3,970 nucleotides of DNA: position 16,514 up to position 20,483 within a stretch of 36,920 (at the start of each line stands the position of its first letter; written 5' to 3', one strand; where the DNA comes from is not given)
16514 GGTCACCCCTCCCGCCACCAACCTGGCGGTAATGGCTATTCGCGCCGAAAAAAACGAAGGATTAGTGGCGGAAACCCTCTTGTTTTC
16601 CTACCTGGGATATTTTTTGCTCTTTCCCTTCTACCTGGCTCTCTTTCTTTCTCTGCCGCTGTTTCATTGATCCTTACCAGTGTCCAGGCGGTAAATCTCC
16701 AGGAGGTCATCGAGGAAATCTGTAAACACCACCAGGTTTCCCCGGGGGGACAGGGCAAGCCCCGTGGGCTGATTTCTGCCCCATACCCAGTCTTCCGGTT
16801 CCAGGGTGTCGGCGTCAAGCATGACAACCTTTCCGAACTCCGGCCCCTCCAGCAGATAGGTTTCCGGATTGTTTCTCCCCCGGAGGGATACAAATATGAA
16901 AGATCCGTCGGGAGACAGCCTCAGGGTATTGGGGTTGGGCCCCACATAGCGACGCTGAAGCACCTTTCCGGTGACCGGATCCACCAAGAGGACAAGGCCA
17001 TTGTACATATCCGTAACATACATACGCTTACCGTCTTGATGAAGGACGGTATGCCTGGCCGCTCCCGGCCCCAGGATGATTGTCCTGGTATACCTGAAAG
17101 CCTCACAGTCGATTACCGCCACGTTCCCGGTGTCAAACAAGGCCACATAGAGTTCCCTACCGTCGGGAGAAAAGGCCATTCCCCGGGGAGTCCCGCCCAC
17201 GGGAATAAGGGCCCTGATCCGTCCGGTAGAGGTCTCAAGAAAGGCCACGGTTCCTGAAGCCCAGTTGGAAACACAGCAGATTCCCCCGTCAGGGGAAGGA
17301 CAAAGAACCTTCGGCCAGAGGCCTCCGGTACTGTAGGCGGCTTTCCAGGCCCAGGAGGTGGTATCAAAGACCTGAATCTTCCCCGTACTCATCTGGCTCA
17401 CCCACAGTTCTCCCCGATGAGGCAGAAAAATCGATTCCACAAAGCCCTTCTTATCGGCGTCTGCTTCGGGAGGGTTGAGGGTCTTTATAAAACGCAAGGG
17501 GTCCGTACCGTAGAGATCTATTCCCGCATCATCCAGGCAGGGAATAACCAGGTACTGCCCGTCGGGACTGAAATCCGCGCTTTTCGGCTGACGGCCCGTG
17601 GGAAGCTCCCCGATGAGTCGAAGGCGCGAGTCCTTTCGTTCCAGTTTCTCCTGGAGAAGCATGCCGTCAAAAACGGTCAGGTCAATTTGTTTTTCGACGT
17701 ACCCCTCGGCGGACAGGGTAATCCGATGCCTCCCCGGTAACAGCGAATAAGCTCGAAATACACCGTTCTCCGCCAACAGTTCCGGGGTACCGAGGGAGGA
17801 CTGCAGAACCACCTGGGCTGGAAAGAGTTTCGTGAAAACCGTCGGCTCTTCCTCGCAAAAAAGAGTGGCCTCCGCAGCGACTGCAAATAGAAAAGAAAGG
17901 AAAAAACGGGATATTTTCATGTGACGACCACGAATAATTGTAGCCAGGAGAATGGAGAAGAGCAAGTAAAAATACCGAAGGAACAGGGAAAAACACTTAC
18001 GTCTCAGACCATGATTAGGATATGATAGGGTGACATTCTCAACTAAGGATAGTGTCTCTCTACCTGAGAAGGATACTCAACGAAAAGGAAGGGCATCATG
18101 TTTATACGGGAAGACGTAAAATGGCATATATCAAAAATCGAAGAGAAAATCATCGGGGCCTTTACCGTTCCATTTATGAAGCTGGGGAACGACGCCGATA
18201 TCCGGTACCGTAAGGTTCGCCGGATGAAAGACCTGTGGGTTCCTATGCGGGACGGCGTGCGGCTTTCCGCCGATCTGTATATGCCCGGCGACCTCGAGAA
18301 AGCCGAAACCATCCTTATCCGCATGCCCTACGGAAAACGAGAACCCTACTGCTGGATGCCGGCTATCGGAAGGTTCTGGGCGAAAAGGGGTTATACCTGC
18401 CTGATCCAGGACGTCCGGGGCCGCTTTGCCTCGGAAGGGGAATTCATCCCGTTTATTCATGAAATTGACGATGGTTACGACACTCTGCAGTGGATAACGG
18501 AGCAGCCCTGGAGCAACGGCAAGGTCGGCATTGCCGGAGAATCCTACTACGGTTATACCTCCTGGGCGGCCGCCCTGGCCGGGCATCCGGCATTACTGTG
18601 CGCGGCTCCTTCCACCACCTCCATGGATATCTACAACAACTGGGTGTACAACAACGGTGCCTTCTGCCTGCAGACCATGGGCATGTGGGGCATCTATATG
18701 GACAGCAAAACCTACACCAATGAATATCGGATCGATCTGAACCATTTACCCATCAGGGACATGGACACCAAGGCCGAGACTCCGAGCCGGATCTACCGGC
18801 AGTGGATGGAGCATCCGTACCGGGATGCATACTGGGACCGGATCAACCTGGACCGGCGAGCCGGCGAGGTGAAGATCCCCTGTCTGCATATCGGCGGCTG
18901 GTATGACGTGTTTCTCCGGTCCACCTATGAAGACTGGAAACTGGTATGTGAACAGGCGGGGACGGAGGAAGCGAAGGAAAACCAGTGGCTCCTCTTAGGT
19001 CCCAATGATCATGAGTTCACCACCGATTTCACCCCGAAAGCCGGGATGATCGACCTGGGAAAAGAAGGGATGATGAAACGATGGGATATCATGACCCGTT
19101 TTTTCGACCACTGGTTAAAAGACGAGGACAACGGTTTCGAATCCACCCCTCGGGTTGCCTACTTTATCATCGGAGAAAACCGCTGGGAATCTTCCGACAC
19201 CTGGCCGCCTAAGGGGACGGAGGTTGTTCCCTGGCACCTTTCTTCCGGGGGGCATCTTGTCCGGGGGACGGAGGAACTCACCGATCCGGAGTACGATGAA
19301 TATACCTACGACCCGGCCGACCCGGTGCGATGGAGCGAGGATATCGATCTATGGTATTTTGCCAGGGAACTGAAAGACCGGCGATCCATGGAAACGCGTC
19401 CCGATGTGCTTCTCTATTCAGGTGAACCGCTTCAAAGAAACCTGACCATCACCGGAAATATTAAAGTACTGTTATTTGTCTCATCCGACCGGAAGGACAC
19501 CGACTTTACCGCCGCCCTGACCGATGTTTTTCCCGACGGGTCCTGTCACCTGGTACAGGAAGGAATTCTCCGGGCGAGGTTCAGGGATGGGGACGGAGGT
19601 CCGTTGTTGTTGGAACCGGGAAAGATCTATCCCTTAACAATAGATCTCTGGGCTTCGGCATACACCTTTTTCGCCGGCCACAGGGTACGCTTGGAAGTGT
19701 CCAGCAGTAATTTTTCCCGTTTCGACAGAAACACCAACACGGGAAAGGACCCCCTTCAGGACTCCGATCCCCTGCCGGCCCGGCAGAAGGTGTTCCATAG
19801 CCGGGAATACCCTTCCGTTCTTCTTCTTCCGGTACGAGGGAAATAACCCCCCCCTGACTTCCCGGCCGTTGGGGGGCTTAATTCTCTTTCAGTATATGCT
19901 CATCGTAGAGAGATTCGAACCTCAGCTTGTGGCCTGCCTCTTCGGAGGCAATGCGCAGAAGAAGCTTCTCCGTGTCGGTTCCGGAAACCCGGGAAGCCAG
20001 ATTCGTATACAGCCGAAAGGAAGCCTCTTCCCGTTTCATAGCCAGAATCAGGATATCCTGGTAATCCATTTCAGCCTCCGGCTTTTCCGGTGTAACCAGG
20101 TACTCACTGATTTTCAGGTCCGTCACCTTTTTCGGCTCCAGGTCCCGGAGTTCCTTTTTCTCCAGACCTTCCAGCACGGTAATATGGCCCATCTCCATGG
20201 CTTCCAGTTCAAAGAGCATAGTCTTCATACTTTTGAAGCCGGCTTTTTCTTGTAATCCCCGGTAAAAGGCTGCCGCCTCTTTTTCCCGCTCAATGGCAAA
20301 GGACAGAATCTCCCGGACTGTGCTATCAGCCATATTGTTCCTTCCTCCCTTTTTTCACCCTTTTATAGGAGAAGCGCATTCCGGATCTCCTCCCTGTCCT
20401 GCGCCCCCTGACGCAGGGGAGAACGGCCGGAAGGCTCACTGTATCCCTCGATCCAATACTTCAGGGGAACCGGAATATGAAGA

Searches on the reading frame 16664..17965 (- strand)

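Call 46: search_protein_families(library=pfam, proteins=[window:16664-17965:-], max_evalue=0.0001)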
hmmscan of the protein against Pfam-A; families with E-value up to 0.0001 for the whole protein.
window:16664-17965:- (433 aa): 4 families
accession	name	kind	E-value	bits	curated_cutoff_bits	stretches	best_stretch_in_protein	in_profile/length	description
PF10282.15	Lactonase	-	3.3e-13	50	21.7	0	303-429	193-322/344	Lactonase, 7-bladed beta-propeller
PF25174.1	Beta-prop_THOC3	-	2e-10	40.6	305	1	130-296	8-167/272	THOC3 beta-propeller domain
PF08450.18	SGL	-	4.3e-08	33.5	26.3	0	313-431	52-167/246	SMP-30/Gluconolactonase/LRE-like region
PF07676.18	PD40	-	8e-05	22.9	20.9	0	132-140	16-24/38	WD40-like Beta Propeller Repeat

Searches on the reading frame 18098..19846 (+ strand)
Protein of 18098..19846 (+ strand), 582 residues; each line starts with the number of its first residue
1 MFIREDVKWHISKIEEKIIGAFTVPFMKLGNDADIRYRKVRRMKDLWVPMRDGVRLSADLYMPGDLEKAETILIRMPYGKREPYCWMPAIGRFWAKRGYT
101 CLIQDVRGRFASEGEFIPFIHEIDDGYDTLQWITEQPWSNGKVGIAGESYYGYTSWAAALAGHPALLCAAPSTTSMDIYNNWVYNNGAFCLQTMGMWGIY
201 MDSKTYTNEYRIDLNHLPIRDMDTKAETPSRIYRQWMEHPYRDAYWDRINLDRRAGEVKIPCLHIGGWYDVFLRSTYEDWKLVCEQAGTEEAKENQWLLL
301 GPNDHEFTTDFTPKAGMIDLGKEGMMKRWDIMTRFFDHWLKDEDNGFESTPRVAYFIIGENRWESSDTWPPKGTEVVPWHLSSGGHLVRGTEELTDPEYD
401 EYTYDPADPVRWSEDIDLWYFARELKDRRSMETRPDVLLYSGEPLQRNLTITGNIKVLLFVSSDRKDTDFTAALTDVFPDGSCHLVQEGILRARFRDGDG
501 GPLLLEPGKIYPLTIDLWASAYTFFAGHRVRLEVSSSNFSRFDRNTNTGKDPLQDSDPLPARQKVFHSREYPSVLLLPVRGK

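Call 5: search_protein_families(library=pfam, proteins=[window:18098-19846:+], max_evalue=0.01)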
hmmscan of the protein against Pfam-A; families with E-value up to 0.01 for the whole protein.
window:18098-19846:+ (582 aa): 2 families
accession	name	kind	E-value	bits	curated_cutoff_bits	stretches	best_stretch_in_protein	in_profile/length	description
PF02129.25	Peptidase_S15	-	2.6e-56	191.6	23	1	52-305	1-260/262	X-Pro dipeptidyl-peptidase (S15 family)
PF08530.16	PepX_C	-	4e-49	167.9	22.5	1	345-575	1-216/217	X-Pro dipeptidyl-peptidase C-terminal non-catalytic domain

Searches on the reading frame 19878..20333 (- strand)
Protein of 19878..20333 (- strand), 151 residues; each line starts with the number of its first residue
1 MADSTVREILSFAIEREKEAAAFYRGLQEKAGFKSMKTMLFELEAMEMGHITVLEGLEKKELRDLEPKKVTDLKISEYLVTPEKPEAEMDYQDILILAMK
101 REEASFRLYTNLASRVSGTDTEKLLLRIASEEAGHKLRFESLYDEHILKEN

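Call 5: search_protein_families(library=pfam, proteins=[window:19878-20333:-], max_evalue=0.01)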
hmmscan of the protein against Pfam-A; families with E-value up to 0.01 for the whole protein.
window:19878-20333:- (151 aa): 2 families
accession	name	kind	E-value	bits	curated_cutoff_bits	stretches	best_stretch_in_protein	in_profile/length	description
PF02915.23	Rubrerythrin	-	8.8e-12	46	22.8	1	8-143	1-137/137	Rubrerythrin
PF13668.12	Ferritin_2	-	3e-06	27.8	24.7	1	8-136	4-129/138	Ferritin-like domain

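Call 7: search_protein_families(library=ncbifam, proteins=[window:19878-20333:-], max_evalue=0.001)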
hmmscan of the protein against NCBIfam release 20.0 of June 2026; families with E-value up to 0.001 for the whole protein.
window:19878-20333:- (151 aa): 1 family
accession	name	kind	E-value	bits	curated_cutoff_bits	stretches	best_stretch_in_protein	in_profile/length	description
NF045676.1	FeExpMbfA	equivalog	3e-08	33.5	450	0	6-66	96-156/318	iron exporter MbfA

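Call 54: search_solved_structures(query=window:19881-20333:-, max_evalue=1, show_alignments=2)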
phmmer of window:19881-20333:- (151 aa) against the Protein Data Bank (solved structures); distinct sequences matched with E-value up to 1: 7.
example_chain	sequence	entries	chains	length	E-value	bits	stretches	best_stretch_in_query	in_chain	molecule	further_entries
2fzf_A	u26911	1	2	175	6.8e-06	30.1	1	1-143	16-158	hypothetical protein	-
1vjx_A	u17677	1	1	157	0.0004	24.4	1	6-138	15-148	putative ferritin-like diiron-carboxylate protein TM1526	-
5n5e_e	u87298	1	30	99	0.0034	21.4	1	73-142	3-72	PFC_05175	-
9viw_A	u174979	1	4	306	0.076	17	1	88-143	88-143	Bacterioferritin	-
2e0z_A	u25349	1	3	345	0.087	16.8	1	73-142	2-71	Virus-like particle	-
7stw_A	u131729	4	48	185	0.43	14.6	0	79-142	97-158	DNA protection during starvation protein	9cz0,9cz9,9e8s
9cz8_A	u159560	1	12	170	0.44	14.5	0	78-142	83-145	DNA protection during starvation protein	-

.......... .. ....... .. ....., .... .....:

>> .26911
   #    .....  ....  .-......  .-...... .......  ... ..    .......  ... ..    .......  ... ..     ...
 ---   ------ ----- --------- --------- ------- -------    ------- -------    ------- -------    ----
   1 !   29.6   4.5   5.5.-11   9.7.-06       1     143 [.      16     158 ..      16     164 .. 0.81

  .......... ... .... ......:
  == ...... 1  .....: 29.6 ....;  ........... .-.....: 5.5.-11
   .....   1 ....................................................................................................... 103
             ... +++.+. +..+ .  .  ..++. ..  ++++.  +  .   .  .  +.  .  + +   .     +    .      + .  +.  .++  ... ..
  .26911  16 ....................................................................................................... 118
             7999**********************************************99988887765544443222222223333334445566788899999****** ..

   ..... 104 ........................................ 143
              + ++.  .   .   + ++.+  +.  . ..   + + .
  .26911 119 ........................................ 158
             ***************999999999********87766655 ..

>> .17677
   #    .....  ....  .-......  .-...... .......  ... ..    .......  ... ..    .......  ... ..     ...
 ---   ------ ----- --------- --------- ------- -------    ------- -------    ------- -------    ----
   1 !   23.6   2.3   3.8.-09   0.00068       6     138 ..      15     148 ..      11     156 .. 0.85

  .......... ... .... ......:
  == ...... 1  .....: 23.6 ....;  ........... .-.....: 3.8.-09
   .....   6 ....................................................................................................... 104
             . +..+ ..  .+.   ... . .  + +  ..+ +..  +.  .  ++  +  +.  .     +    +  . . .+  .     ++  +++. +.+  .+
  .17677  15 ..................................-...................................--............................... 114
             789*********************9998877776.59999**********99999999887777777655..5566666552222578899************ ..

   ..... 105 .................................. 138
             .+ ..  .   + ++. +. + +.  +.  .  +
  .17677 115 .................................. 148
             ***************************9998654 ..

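Call 67: find_homologous_proteins(query=window:19881-20333:-, max_evalue=0.00001)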
Query window:19881-20333:- (151 aa): 980 proteins with E <= 0.00001 among 1002 candidates; the best 120 are listed.
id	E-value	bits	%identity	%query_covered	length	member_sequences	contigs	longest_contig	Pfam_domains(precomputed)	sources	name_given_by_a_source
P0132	1.8e-87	309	100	100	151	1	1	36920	PF02915.24,PF13668.13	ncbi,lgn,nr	ncbi:MAG: ferritin family protein [Spirochaetales bacterium]|nr:ferritin family protein [Spirochaeta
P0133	2.2e-62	227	73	100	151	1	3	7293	PF02915.24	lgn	-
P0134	3.4e-60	220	71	100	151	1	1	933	PF02915.24,PF13668.13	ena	-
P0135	4.1e-60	220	70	100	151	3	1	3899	PF02915.24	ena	-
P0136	3.4e-59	217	70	100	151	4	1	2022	PF02915.24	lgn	-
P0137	1.6e-58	215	70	100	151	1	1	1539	PF02915.24,PF13668.13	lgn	-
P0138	2.0e-55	205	66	100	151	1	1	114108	PF02915.24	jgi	-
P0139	9.2e-44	167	58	100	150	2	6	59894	PF02915.24,PF13668.13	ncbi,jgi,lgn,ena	-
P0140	9.5e-44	167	60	95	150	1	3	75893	PF02915.24,PF13668.13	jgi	-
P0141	1.5e-43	167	58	100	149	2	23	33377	PF02915.24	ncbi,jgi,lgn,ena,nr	ncbi:MAG: ferritin family protein [Candidatus Marinimicrobia bacterium]|jgi:rubrerythrin|nr:ferritin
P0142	1.6e-43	166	55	100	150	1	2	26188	PF02915.24,PF13668.13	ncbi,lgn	-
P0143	2.7e-43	166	59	95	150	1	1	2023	PF02915.24,PF13668.13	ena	-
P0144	4.1e-43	165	56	100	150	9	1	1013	PF02915.24,PF13668.13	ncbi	-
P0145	6.8e-43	164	56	100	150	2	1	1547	PF02915.24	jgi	-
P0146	8.1e-43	164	55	100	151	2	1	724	PF02915.24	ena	-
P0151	6.4e-42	161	59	100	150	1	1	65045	PF02915.24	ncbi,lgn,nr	ncbi:MAG: ferritin family protein [Candidatus Cloacimonetes bacterium]|nr:ferritin family protein [C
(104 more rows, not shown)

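Call 68: find_encoding_contigs(protein=P0151, flank=6000, max_places=1)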
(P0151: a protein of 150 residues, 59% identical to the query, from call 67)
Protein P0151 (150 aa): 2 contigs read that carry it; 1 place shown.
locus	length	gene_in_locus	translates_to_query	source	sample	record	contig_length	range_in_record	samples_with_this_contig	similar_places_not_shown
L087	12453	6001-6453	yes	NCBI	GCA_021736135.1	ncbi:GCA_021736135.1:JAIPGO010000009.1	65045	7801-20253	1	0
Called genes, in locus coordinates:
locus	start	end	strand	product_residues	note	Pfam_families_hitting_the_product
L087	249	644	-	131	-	PF01894:YjbQ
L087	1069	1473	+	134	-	PF01475:FUR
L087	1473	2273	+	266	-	PF01149:Fapy_DNA_glyco, PF06831:H2TH, PF06827:zf-FPG_IleRS (weak)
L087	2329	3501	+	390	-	PF00753:Lactamase_B, PF19583:ODP, PF12706:Lactamase_B_2 (weak), PF00258:Flavodoxin_1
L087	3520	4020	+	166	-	PF00578:AhpC-TSA, PF08534:Redoxin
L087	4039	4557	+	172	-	PF00210:Ferritin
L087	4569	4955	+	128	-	PF06397:Desulfoferrod_N, PF01880:Desulfoferrodox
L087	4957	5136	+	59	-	-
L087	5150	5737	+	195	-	PF00210:Ferritin (weak), PF02915:Rubrerythrin, PF21349:RUBY_RBDX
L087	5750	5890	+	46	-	PF00301:Rubredoxin, PF21349:RUBY_RBDX (faint)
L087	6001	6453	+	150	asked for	PF02915:Rubrerythrin (weak)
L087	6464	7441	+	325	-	PF01070:FMN_dh (faint), PF01180:DHO_dh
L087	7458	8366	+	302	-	PF03116:NQR2_RnfD_RnfE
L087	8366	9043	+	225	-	PF04205:FMN_bind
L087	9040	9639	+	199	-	PF02508:Rnf-Nqr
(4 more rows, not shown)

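Call 69: find_encoding_contigs(protein=P0141, flank=6000, max_places=1)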
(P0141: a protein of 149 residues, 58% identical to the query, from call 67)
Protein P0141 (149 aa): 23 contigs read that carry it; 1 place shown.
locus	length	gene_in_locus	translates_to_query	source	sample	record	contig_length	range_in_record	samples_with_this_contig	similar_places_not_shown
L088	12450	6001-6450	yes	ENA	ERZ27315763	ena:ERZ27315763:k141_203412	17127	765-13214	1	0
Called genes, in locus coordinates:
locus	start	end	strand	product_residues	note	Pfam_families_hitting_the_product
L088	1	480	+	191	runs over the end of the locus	PF00210:Ferritin, PF02915:Rubrerythrin, PF23458:DUF7130 (weak), PF21349:RUBY_RBDX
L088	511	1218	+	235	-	PF01613:Flavin_Reduct, PF00301:Rubredoxin, PF21349:RUBY_RBDX (faint)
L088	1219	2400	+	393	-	PF00753:Lactamase_B, PF19583:ODP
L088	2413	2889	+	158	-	PF02915:Rubrerythrin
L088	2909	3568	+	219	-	PF00578:AhpC-TSA, PF08534:Redoxin, PF10417:1-cysPrx_C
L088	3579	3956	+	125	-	PF06397:Desulfoferrod_N, PF01880:Desulfoferrodox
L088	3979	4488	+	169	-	PF00210:Ferritin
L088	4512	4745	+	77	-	-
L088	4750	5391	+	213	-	PF00899:ThiF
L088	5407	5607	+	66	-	PF11127:YgaP-like_TM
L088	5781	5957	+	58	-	-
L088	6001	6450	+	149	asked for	PF02915:Rubrerythrin (weak)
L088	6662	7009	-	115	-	PF00403:HMA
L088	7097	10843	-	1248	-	PF00873:ACR_tran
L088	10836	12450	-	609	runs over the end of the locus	PF19335:HMBD, PF25919:BSH_CusB, PF25973:BSH_CzcB (faint), PF25954:Beta-barrel_RND_2, PF11827:DUF3347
